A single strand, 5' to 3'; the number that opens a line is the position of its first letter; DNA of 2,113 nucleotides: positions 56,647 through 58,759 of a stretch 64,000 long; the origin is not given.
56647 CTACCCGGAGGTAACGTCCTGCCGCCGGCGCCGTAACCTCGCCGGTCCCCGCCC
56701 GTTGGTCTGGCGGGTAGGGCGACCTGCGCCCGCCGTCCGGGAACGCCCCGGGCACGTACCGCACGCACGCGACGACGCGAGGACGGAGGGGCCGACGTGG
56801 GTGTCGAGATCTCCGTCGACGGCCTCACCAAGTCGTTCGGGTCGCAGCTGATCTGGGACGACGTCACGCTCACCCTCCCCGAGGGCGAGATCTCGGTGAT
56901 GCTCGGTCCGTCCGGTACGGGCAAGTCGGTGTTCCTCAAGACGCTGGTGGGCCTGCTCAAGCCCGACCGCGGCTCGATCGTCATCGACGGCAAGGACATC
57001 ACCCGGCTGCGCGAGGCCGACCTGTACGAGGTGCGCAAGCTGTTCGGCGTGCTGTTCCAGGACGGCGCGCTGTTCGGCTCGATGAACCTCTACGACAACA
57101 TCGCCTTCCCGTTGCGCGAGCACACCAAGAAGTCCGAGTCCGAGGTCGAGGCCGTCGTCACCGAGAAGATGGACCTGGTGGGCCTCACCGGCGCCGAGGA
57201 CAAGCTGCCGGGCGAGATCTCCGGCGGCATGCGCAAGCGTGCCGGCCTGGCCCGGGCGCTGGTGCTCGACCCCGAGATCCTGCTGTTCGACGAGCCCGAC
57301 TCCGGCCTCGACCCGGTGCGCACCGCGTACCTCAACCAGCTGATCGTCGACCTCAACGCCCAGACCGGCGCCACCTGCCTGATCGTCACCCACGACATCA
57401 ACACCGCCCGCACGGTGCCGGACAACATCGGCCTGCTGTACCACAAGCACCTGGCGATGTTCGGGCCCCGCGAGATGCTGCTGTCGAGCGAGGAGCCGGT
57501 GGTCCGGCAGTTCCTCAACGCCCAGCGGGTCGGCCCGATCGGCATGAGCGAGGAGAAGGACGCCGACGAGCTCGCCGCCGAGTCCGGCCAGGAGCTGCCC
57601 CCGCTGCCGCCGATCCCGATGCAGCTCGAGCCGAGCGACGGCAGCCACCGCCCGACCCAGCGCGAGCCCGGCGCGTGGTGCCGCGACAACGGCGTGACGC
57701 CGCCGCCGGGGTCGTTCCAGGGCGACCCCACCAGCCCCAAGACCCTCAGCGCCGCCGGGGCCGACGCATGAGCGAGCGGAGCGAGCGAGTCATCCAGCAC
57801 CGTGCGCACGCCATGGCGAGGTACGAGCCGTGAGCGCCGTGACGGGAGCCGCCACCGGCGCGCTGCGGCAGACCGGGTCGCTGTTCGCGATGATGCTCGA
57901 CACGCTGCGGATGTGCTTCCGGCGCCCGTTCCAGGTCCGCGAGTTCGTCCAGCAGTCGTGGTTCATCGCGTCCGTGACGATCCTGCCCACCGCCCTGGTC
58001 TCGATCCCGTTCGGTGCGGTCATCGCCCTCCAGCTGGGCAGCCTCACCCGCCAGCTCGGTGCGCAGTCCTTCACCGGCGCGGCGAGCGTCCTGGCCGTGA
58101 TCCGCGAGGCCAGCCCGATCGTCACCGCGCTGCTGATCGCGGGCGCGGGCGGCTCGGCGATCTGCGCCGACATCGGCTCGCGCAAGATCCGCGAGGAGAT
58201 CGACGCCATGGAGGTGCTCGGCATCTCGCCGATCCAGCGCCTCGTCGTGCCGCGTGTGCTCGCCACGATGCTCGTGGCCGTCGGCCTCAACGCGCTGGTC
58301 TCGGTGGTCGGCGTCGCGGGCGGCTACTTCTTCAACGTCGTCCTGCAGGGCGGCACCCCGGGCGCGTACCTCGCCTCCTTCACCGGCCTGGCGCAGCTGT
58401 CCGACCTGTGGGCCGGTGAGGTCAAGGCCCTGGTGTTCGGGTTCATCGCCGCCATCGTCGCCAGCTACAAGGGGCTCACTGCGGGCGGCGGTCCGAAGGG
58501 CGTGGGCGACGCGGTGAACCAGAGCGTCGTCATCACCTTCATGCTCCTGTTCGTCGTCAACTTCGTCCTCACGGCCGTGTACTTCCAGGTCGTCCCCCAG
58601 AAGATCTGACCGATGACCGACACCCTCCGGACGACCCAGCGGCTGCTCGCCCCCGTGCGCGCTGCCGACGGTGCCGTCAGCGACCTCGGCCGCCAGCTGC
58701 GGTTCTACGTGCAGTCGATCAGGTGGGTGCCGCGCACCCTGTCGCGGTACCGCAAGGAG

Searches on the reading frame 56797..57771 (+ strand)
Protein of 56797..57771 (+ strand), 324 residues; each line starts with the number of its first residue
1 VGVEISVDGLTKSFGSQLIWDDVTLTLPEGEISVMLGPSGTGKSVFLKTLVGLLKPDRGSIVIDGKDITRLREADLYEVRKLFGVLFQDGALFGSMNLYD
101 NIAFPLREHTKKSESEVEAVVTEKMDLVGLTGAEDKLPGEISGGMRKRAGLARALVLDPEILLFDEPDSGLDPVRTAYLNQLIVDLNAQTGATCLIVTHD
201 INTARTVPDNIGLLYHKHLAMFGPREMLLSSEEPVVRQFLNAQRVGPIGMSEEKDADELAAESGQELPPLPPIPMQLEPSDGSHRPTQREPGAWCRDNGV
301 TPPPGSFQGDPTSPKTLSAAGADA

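Call 9: search_protein_families(library=pfam, proteins=[window:56797-57771:+])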
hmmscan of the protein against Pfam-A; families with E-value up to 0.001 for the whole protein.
window:56797-57771:+ (324 aa): 2 families
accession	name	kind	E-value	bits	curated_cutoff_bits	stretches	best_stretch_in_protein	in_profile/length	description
PF00005.33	ABC_tran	-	1.8e-30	106.8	25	1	21-168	2-136/137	ABC transporter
PF13304.12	AAA_21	-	9.2e-12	46.1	27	1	138-201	235-300/304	AAA domain, putative AbiEii toxin, Type IV TA system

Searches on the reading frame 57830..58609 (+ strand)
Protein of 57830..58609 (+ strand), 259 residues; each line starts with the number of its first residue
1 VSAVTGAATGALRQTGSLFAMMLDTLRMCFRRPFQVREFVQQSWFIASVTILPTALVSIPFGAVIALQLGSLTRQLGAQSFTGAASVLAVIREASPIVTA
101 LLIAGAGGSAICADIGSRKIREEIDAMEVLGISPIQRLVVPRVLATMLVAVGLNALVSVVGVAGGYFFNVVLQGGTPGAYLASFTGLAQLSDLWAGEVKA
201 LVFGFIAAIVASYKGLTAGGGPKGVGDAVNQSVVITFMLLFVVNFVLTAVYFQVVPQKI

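Call 9: search_protein_families(library=pfam, proteins=[window:57830-58609:+])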
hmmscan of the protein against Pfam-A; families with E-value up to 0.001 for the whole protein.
window:57830-58609:+ (259 aa): 1 family
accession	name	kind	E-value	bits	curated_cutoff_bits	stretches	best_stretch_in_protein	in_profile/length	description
PF02405.21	MlaE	-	2e-70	237.2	22.5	1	39-249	1-211/212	Permease MlaE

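Call 11: find_encoding_contigs(protein=window:57830-58609:+, flank=10000, max_places=10)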
Protein window:57830-58609:+ (259 aa): no gene with exactly this product is on record in the collection.
